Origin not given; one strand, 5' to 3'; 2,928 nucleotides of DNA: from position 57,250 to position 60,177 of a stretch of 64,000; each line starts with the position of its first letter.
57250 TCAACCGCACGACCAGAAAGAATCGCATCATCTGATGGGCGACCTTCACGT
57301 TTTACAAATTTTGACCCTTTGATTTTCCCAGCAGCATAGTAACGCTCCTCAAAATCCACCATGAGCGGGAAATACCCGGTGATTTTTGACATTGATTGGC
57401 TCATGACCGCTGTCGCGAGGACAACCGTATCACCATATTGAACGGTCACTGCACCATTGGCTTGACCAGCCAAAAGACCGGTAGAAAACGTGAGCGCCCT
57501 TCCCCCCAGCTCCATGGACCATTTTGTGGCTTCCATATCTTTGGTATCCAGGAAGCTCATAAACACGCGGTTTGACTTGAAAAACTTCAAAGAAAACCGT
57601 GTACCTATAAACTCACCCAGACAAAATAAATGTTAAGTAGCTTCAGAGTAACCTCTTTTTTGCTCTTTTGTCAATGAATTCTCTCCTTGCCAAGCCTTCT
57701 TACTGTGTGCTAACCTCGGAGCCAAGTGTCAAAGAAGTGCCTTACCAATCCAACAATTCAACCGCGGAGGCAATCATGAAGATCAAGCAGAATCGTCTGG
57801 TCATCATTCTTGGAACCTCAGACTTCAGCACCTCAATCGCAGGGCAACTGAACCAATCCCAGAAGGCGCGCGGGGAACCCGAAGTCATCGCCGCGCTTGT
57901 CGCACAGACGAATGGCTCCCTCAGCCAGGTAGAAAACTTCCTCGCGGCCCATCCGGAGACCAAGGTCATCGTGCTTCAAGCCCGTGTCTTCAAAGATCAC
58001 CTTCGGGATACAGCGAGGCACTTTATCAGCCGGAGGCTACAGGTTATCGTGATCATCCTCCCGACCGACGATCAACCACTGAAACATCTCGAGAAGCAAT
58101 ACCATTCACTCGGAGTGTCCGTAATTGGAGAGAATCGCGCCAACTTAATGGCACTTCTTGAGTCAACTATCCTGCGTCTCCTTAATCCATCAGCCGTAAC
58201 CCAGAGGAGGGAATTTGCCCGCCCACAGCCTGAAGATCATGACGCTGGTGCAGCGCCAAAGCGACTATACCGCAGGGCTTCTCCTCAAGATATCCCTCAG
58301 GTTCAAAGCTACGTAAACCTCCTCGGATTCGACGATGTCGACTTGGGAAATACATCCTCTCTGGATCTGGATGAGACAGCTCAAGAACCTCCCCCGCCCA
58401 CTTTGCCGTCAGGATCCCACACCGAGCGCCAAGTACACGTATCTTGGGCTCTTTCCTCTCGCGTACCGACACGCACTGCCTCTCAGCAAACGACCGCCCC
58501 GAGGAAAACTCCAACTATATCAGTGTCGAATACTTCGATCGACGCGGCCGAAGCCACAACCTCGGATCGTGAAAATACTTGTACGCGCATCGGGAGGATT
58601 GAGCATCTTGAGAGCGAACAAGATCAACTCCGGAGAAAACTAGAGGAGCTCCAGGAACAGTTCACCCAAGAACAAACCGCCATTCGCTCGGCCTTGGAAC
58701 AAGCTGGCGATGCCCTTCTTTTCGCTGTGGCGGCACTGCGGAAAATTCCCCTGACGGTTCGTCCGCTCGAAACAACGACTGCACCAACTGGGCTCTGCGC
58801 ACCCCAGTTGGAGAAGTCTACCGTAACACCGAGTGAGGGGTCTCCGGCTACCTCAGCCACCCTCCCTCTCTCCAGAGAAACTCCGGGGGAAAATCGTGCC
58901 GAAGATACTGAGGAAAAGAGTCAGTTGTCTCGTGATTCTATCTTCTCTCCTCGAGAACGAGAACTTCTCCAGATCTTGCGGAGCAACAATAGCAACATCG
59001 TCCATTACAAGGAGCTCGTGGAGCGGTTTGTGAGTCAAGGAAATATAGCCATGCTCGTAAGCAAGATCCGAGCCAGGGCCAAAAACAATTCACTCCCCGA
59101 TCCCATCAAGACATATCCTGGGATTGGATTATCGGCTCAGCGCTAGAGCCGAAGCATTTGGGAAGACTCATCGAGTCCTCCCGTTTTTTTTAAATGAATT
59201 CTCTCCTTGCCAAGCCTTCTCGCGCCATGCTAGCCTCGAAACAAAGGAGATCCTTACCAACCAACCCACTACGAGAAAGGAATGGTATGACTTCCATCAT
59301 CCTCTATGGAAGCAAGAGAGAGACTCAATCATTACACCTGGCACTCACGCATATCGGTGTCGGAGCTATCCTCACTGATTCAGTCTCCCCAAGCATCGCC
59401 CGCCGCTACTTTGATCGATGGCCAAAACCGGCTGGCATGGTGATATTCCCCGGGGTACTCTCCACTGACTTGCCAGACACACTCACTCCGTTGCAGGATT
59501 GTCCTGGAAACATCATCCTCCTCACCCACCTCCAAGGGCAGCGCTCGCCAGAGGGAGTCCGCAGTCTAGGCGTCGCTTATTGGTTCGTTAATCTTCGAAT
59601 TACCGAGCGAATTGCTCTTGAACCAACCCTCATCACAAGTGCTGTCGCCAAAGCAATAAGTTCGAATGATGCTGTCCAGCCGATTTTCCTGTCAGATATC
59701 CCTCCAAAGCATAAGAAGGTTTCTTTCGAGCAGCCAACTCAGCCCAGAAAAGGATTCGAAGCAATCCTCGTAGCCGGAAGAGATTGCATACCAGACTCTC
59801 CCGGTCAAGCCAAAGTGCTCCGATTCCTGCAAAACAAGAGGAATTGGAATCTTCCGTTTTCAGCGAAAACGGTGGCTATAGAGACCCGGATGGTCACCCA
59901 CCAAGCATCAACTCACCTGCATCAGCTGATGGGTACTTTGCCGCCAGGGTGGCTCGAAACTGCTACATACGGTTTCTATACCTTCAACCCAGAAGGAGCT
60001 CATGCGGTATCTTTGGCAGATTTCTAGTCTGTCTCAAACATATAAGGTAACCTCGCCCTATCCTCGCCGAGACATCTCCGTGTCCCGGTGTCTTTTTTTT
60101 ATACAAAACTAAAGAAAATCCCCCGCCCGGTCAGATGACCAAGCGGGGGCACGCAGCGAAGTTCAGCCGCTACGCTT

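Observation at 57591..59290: Two paralogous genes share a ~100-nt upstream leader that begins with the same ATG-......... segment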

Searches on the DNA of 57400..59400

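Call 52: search_rna_families(source=window, start=57400, end=59400, threshold=evalue, max_evalue=10)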
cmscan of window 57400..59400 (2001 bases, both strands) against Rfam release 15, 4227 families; matches with E-value up to 10: 0.
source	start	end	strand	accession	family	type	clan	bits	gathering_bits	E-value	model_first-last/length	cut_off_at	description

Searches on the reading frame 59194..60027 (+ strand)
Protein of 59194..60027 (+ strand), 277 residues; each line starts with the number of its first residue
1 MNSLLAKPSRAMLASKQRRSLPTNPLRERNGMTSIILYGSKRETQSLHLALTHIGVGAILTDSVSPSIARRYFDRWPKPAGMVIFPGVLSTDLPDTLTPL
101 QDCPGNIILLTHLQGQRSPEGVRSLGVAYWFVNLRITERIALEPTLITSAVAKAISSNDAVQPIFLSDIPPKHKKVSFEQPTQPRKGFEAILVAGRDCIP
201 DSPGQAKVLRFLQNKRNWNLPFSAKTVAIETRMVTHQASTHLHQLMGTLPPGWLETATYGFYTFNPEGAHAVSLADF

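Call 8: search_protein_families(library=pfam, proteins=[window:59287-60027:+, window:59194-60027:+], max_evalue=1)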
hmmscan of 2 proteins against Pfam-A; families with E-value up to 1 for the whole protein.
window:59287-60027:+ (246 aa): 0 families

window:59194-60027:+ (277 aa): 0 families

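Call 12: find_homologous_proteins(query=window:59194-60027:+)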
Query window:59194-60027:+ (277 aa): 3 proteins with E <= 0.001 among 1484 candidates.
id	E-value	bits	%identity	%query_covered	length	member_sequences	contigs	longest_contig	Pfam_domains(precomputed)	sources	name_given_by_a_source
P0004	2.2e-160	550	98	89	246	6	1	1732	-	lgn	-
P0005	1.4e-152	525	86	100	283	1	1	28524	-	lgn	-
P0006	1.9e-123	429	77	88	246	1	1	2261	-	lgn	-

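Call 17: find_encoding_contigs(protein=P0006, flank=10000, max_places=3)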
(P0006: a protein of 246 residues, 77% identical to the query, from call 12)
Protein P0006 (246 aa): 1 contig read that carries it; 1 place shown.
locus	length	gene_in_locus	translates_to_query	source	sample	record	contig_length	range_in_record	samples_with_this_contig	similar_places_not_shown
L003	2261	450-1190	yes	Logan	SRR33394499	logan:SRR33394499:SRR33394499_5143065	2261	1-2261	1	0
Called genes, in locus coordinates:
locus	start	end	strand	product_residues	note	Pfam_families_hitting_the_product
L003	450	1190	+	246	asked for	-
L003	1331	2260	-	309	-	?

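Call 46: search_solved_structures(query=A6, max_evalue=10)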
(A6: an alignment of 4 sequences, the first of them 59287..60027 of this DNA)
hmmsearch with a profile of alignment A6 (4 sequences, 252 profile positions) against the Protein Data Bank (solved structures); distinct sequences matched with E-value up to 10: 4.
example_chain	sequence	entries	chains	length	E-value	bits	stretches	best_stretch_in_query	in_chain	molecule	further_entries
1dt1_A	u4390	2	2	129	0.87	11.8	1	76-141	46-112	CYTOCHROME C552 | Cytochrome c-552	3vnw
1c52_A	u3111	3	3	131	0.9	11.8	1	76-141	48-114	CYTOCHROME-C552 | Cytochrome c-552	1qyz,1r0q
1foc_A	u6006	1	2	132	0.92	11.7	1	76-141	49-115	CYTOCHROME RC557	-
2fwl_A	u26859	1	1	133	0.94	11.7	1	76-141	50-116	Cytochrome c-552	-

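Call 55: predict_structure(alignment_id=A7)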
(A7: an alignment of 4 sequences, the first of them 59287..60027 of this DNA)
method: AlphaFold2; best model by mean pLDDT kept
length: 246 residues; sequences in the alignment: 4
mean_pLDDT: 46.4   pTM: 0.40
mean pLDDT of the five models: 46.4, 44.7, 39.9, 39.1, 35.7
residues with pLDDT >= 90: 0; 70-90: 2; 50-70: 88; < 50: 156
segments of 3 or more residues with pLDDT < 50: 32-36, 81-108, 127-211, 214-246
pLDDT, mean of each block of 10 residues (from residue 1): 59 65 64 50 53 57 56 55 42 43 46 55 51 31 33 44 45 42 42 32 42 48 32 37 31
secondary structure, 60 per line:
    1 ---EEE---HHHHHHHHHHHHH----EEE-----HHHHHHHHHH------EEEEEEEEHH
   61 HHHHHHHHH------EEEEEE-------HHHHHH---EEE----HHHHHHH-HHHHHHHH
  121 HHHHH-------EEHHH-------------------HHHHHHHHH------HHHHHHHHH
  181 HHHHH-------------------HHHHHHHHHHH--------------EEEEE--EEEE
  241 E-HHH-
elements in order: E4-6 H10-22 E27-29 H35-44 E51-58 H59-69 E76-81 H89-94 E98-100 H105-111 H113-125 H157-165 H172-185 H205-215 E230-234 E237-241

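Call 56: find_homologous_proteins(query=A6)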
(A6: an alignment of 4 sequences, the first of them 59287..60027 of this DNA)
Query A6 (4 sequences) (246 aa, profile of the alignment): 4 proteins with E <= 0.001 among 8000 candidates.
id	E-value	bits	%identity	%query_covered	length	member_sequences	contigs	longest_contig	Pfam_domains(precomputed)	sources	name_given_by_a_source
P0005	2.0e-137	474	86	100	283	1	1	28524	-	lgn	-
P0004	6.3e-135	466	98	100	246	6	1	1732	-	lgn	-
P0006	2.6e-134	464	77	100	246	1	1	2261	-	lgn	-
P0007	1.0e-109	384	34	54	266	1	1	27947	-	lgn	-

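Call 60: fold_search(model_id=the predicted structure, library=pdb)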
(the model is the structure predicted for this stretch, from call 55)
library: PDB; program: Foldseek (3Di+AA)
matches with E <= 10: 1661; with E <= 0.001: 1
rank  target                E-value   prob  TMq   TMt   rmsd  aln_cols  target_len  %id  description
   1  7en6_A                8.8e-04  1.00  0.32  0.42   5.4       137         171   12  The crystal structure of Escherichia coli MurR in apo form (released 2022-04-20)
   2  7en6_C                1.1e-03  1.00  0.31  0.41   5.6       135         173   14  The crystal structure of Escherichia coli MurR in apo form (released 2022-04-20)
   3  8v4v_A                1.6e-03  1.00  0.32  0.38   5.6       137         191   12  Nan Regulatory Protein Full-length from Streptococcus pneumoniae (released 2024-12-04)
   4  5x4h                  2.6e-03  0.89  0.31  0.19  13.7       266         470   17  The crystal structure of Pyrococcus furiosus RecJ (wild-type) (released 2018-02-14)
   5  3h5i                  2.7e-03  1.00  0.33  0.53   5.3       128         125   16  Crystal structure of the N-terminal domain of a response regulator/sensory box/GGDEF 3-domain protein from Carboxydother (released 2009-05-05)
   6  1oi7                  2.9e-03  1.00  0.30  0.28   6.2       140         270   19  The Crystal Structure of Succinyl-CoA synthetase alpha subunit from Thermus Thermophilus (released 2003-07-04)
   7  4ckw_D                3.1e-03  1.00  0.34  0.61   4.1       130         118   14  Structure of the Mycobacterium tuberculosis Type II Dehydroquinase N12S mutant (Crystal Form 1) (released 2015-03-25)
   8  8ju8                  3.1e-03  1.00  0.33  0.52   5.0       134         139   14  de novo designed protein (released 2023-07-26)
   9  7en6_B                3.1e-03  1.00  0.31  0.41   5.6       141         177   12  The crystal structure of Escherichia coli MurR in apo form (released 2022-04-20)
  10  8v5f_B                3.3e-03  1.00  0.34  0.32   4.7       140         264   11  Nan Regulatory Protein Full-length from Streptococcus pneumoniae (released 2024-12-04)
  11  6smt_A                3.3e-03  0.57  0.25  0.23  18.8       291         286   16  S-enantioselective imine reductase from Mycobacterium smegmatis (released 2020-08-12)
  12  6smt_B                3.3e-03  0.57  0.25  0.22  19.4       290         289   15  S-enantioselective imine reductase from Mycobacterium smegmatis (released 2020-08-12)
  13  6jiz_C                3.5e-03  0.92  0.30  0.26  11.5       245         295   11  Apo structure of an imine reductase at 1.76 Angstrom resolution (released 2020-02-26)
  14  8tx9_D                3.8e-03  1.00  0.35  0.45   4.4       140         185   12  Nan Regulatory Protein (core isomerase domain) from Streptococcus pneumoniae (released 2024-09-11)
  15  6oec_K                4.3e-03  0.99  0.33  0.47   6.5       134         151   12  Yeast Spc42 Trimeric Coiled-Coil Amino Acids 181-211 fused to PDB: 3H5I (released 2019-04-24)
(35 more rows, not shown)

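Call 63: search_protein_families(library=pfam, alignment_id=A6, max_evalue=1)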
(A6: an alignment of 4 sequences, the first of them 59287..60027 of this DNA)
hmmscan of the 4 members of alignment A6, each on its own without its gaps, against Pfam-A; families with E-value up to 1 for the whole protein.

A. member 1, window:59287-60027:+ (246 aa): 0 families

B. families by the number of members that match (of 4 scanned): 1 family
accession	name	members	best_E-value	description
PF21425.3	DTP-pb9_A-dom_N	1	0.082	Distal tail protein pb9, A domain, N-terminal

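Call 80: search_protein_representatives(alignment_id=A6)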
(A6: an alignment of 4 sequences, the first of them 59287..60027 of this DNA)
Query: 4 sequences, 252 profile positions. Proteins with E-value up to 0.001 (for the whole library): 4; up to 1e-10: 3; up to 1e-30: 2. The best 4 are listed.
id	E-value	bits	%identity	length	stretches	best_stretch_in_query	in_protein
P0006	8.2e-135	464.1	-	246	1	1-246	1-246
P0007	3.2e-110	383.5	-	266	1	1-252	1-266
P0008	2.7e-12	62.7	-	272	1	4-111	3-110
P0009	8.5e-04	34.8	-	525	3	171-237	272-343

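Call 82: search_protein_families(library=pfam, proteins=[P0008, P0009], max_evalue=0.1)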
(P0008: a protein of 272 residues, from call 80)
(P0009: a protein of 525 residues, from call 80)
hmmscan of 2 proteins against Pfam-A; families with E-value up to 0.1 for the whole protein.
P0008 (272 aa): 1 family
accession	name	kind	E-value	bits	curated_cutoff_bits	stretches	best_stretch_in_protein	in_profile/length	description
PF09339.16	HTH_IclR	-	0.023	14.9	22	0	190-223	7-39/52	IclR helix-turn-helix domain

P0009 (525 aa): 10 families
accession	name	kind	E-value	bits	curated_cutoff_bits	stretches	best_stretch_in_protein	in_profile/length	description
PF12687.12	DUF3801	-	0.00024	21.6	24.1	0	242-299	39-94/131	Protein of unknown function (DUF3801)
PF00213.23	OSCP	-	0.0015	19.1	22.3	0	168-190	150-172/172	ATP synthase delta (OSCP) subunit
PF13589.12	HATPase_c_3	-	0.002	18.6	25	0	432-450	10-28/137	Histidine kinase-, DNA gyrase B-, and HSP90-like ATPase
PF22819.2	TcaA_5th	-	0.0026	18.5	23.6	0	106-150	11-55/115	TcaA protein NTF2-like domain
PF03736.22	EPTP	-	0.0027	18.2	21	0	221-238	18-33/42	EPTP domain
PF14544.11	DUF4443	-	0.0068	16.8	27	0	152-184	38-70/100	Domain of unknown function (DUF4443)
PF17357.7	FIT1_2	-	0.014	16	26.1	0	98-137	39-78/86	Facilitor Of iron transport 1 and 2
PF01000.31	RNA_pol_A_bac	-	0.018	15.7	33.9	0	321-381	18-70/119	RNA polymerase Rpb3/RpoA insert domain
PF21521.3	MYO6_lever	-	0.023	15.3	27.3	0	168-192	95-119/141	Myosin VI, lever arm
PF14528.11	LAGLIDADG_3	-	0.043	14.5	22.5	0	249-278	36-65/82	LAGLIDADG-like domain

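Call 83: find_encoding_contigs(protein=P0008, flank=3000, max_places=3)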
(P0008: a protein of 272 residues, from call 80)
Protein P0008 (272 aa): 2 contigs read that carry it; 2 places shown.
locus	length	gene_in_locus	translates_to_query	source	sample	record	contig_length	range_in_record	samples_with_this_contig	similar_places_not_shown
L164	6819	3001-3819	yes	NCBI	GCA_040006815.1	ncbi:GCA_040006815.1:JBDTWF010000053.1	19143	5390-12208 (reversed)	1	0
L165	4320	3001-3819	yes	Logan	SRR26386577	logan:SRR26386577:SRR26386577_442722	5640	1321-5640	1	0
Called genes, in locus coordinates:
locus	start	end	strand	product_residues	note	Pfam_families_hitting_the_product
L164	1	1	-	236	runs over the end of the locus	-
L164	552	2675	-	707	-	PF01138:RNase_PH, PF03725:RNase_PH_C, PF01138:RNase_PH, PF03725:RNase_PH_C (weak), PF00013:KH_1, PF00575:S1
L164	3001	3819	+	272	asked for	-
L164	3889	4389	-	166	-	PF01936:NYN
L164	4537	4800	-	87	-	PF00312:Ribosomal_S15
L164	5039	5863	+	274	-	PF00696:AA_kinase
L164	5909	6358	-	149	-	-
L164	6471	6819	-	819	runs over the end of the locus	PF00521:DNA_topoisoIV, PF03989:DNA_gyraseA_C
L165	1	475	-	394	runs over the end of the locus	-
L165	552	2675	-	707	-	PF01138:RNase_PH, PF03725:RNase_PH_C, PF01138:RNase_PH, PF03725:RNase_PH_C (weak), PF00013:KH_1, PF00575:S1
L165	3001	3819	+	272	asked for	-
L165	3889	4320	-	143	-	?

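Call 89: search_solved_structures(query=A10, max_evalue=10)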
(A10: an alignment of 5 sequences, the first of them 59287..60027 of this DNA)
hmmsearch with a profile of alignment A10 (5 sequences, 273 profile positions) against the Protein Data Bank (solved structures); distinct sequences matched with E-value up to 10: 0.
